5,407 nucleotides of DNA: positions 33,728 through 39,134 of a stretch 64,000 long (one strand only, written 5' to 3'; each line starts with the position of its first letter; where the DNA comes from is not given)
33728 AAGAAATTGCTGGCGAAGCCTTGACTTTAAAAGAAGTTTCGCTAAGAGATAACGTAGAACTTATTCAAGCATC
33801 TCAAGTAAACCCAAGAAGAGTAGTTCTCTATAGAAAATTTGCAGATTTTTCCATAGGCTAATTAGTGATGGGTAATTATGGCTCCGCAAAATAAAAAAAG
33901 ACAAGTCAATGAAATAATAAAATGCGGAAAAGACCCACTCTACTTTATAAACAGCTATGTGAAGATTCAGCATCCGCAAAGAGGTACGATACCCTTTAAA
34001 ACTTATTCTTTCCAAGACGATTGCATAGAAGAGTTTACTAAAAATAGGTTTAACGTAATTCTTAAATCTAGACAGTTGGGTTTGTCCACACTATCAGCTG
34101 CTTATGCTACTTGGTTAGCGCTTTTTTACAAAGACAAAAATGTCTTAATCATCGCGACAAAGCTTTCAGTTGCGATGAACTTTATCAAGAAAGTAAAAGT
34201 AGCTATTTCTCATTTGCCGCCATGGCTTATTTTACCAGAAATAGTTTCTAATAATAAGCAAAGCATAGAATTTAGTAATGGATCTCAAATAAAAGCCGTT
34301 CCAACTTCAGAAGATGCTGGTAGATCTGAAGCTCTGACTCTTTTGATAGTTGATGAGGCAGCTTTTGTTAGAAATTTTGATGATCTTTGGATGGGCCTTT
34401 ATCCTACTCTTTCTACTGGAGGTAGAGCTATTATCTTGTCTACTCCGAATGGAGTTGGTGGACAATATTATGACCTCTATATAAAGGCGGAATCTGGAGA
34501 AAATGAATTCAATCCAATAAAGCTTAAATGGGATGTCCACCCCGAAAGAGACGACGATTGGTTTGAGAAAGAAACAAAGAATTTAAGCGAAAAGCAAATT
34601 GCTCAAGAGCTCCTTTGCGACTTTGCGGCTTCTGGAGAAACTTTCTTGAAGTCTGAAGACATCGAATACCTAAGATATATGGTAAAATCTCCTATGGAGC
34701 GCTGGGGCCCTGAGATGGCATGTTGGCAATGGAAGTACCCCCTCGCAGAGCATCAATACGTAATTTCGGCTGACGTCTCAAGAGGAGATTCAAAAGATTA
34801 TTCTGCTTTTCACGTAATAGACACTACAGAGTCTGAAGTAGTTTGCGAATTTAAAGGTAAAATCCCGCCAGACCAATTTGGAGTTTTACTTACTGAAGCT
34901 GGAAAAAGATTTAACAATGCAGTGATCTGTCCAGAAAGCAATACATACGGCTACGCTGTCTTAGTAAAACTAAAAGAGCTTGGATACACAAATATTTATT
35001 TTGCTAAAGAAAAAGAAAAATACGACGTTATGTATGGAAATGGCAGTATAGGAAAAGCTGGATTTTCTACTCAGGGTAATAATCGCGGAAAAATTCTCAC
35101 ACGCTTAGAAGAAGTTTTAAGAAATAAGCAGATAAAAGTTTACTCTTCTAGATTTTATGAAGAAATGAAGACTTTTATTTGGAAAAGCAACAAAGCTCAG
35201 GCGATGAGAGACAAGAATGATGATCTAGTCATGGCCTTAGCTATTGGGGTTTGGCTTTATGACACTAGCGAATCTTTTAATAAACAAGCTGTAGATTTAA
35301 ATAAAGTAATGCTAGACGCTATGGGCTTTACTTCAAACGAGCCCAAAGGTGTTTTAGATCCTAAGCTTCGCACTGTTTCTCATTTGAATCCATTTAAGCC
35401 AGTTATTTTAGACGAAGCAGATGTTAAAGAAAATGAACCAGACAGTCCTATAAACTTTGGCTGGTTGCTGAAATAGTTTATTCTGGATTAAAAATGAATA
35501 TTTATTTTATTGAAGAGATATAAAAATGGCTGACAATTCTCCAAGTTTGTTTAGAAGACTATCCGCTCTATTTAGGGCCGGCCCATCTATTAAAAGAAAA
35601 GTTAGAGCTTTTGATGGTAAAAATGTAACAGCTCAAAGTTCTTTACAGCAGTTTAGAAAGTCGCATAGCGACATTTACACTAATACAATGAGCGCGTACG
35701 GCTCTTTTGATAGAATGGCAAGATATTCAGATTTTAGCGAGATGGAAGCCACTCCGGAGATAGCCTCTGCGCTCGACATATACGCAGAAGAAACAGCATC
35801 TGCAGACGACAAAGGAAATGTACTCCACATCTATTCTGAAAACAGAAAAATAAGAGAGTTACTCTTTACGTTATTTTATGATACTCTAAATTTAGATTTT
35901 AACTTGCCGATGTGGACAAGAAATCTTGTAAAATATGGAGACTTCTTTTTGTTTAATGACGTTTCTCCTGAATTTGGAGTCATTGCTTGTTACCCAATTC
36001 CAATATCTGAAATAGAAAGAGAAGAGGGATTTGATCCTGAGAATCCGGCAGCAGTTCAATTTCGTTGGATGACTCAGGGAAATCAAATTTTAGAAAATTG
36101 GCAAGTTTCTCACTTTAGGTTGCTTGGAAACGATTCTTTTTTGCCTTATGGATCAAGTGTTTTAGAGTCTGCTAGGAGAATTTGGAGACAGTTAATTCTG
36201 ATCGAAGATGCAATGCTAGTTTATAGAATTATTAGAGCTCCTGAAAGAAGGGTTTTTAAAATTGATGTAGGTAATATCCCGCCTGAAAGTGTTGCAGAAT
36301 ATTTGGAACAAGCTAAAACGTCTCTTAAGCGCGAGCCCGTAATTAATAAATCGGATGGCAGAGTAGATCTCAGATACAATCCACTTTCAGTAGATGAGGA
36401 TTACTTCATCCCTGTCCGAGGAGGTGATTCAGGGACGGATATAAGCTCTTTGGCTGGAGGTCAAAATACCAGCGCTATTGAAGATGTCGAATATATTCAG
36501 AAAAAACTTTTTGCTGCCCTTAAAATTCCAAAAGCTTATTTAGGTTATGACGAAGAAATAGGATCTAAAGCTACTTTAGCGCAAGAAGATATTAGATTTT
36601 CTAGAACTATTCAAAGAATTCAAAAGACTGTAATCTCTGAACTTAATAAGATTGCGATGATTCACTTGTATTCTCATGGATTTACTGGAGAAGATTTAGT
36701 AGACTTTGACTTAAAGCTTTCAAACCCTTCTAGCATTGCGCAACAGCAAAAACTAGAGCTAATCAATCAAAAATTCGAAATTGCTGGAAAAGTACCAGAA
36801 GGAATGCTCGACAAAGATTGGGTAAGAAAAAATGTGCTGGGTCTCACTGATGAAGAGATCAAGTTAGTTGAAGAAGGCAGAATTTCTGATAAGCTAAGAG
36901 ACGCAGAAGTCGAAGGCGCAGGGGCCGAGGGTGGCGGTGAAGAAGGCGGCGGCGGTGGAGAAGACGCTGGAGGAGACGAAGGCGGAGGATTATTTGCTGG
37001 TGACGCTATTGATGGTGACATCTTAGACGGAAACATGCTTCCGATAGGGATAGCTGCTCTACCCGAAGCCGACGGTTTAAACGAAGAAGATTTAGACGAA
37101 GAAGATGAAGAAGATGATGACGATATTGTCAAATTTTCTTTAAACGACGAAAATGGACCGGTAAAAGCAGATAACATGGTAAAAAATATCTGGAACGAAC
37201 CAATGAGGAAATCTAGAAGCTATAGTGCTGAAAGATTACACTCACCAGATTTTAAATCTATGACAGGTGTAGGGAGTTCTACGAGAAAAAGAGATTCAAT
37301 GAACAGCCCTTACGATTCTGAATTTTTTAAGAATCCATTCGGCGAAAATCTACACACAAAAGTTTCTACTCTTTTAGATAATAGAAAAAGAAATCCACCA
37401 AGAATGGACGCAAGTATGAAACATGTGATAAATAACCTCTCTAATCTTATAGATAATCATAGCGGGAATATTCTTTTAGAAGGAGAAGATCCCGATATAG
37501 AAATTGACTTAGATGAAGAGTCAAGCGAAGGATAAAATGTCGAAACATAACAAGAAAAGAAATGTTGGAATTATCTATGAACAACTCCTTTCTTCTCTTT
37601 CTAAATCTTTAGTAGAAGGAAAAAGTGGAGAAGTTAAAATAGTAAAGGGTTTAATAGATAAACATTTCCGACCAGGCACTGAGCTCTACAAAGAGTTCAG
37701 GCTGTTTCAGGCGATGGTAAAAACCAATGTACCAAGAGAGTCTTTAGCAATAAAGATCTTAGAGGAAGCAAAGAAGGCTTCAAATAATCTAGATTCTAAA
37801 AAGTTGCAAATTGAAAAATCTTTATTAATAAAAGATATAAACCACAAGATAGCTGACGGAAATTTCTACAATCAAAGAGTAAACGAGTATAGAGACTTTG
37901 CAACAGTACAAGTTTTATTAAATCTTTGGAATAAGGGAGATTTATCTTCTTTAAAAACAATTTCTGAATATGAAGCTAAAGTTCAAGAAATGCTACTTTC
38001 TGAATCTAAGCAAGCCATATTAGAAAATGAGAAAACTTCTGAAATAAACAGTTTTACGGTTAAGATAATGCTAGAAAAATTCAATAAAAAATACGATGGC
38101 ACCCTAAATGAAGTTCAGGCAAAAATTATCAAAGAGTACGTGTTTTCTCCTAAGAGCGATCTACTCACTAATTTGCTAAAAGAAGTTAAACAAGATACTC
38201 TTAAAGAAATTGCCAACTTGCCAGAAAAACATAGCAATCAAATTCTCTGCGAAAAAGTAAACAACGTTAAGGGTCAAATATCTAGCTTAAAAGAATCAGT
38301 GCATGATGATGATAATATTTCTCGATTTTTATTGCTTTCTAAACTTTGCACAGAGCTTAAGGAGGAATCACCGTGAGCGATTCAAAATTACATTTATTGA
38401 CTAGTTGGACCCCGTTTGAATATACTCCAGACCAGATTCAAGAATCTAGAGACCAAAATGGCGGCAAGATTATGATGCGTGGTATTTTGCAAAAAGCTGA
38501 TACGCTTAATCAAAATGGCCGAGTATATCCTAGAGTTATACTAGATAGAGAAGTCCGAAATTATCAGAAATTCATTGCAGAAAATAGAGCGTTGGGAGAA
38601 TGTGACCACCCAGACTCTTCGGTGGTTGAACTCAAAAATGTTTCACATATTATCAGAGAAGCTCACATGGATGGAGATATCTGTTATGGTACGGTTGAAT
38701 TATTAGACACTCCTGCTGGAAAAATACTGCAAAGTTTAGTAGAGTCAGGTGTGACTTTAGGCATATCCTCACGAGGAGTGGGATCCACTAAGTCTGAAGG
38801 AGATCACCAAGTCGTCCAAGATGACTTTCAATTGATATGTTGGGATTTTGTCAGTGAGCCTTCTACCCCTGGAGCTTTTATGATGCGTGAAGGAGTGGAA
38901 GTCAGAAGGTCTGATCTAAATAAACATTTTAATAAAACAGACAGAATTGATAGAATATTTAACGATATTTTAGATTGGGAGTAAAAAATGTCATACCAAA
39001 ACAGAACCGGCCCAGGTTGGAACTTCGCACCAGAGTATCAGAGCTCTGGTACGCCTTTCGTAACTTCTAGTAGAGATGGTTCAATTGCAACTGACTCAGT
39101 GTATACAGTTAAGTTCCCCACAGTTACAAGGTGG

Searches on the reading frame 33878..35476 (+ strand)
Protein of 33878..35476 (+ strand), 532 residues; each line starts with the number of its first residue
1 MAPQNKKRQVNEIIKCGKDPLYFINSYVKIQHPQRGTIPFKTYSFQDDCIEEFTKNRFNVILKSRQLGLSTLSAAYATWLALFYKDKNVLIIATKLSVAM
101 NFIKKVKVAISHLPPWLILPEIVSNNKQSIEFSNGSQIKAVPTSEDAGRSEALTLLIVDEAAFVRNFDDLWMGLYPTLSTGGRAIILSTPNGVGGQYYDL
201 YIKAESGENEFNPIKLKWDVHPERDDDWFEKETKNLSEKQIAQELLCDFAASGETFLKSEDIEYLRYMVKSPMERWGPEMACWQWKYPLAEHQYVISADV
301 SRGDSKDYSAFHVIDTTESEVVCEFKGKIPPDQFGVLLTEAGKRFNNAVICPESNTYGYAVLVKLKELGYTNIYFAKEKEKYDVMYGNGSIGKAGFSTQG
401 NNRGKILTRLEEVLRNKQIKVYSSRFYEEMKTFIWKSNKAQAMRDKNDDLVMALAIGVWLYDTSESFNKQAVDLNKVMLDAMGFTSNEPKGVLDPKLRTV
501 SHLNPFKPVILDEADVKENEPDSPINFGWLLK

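Call 16: search_protein_families(library=phrogs, proteins=[window:33878-35476:+], max_evalue=0.01)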
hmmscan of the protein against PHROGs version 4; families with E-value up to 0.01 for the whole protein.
window:33878-35476:+ (532 aa): 12 families
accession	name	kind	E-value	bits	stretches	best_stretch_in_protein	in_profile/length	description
phrog_2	-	head and packaging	4.7e-50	172.2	1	36-465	261-596/807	terminase large subunit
phrog_5989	-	head and packaging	2.2e-44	153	1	4-247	105-332/347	terminase large subunit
phrog_36964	-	head and packaging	5.9e-32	111.6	2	71-326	436-705/890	terminase large subunit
phrog_7579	-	head and packaging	3.7e-21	76.4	1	55-263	16-227/239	terminase large subunit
phrog_38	-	head and packaging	5.3e-15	56.1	2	217-462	484-704/760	terminase large subunit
phrog_38407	-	unknown function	1.3e-13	51.7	1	284-456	172-343/370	-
phrog_24361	-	head and packaging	1.3e-11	45.5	1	323-458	2-135/162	terminase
phrog_26724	-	unknown function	2.7e-11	44.4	1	13-151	6-142/192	-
phrog_9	-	head and packaging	1.1e-10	42.1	1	22-203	190-374/812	terminase large subunit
phrog_15503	-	unknown function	1.4e-05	25.7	1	55-166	84-197/245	-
phrog_675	-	head and packaging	2e-05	24.1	1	17-95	21-94/576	terminase large subunit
phrog_3746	-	head and packaging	6e-05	23.2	1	42-150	144-248/374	terminase large subunit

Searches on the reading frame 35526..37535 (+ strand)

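Call 16: search_protein_families(library=phrogs, proteins=[window:35526-37535:+], max_evalue=0.01)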
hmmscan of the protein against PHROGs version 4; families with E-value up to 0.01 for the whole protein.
window:35526-37535:+ (669 aa): 5 families
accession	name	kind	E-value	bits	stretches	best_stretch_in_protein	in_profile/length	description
phrog_213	-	head and packaging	5.6e-73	247.3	2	207-450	237-492/528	portal protein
phrog_1497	-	head and packaging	1.4e-12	48.2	1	207-390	252-439/549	portal protein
phrog_104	-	head and packaging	4.6e-07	29.9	1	301-484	318-499/550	portal protein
phrog_9232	-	head and packaging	3.4e-06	27.2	1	305-376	294-366/502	portal protein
phrog_19480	-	head and packaging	0.0081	15.4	0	192-346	216-350/737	head morphogenesis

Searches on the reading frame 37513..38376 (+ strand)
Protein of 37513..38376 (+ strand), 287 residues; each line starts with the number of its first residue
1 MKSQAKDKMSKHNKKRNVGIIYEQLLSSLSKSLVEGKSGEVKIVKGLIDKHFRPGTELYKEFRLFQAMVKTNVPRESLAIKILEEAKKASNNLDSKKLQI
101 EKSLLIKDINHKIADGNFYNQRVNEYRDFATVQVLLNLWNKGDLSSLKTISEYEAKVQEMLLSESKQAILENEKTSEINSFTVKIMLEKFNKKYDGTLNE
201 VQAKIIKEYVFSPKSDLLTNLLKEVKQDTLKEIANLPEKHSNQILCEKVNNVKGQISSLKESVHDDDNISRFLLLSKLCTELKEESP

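Call 16: search_protein_families(library=phrogs, proteins=[window:37513-38376:+], max_evalue=0.01)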
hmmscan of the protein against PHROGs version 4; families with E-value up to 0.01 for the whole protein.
window:37513-38376:+ (287 aa): 0 families

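Call 84: search_protein_families(library=pfam, proteins=[window:37513-38376:+], max_evalue=0.1)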
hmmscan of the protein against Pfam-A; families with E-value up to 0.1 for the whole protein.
window:37513-38376:+ (287 aa): 2 families
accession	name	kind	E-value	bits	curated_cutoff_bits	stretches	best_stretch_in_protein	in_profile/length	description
PF08663.15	HalX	-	0.0051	17.6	23.2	1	149-177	1-29/68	HalX domain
PF20708.2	DUF6822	-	0.021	14.5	30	1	127-176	98-148/288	Family of unknown function (DUF6822)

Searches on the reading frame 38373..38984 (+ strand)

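Call 16: search_protein_families(library=phrogs, proteins=[window:38373-38984:+], max_evalue=0.01)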
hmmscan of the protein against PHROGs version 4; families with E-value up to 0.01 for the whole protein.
window:38373-38984:+ (203 aa): 3 families
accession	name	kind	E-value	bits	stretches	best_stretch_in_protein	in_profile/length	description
phrog_207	-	head and packaging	6.3e-50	171.6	1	7-175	14-186/519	head maturation protease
phrog_22848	-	unknown function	2.1e-07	30.4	1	38-170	158-301/991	-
phrog_3014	-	head and packaging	6.7e-06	26.5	1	34-171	28-191/266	head maturation protease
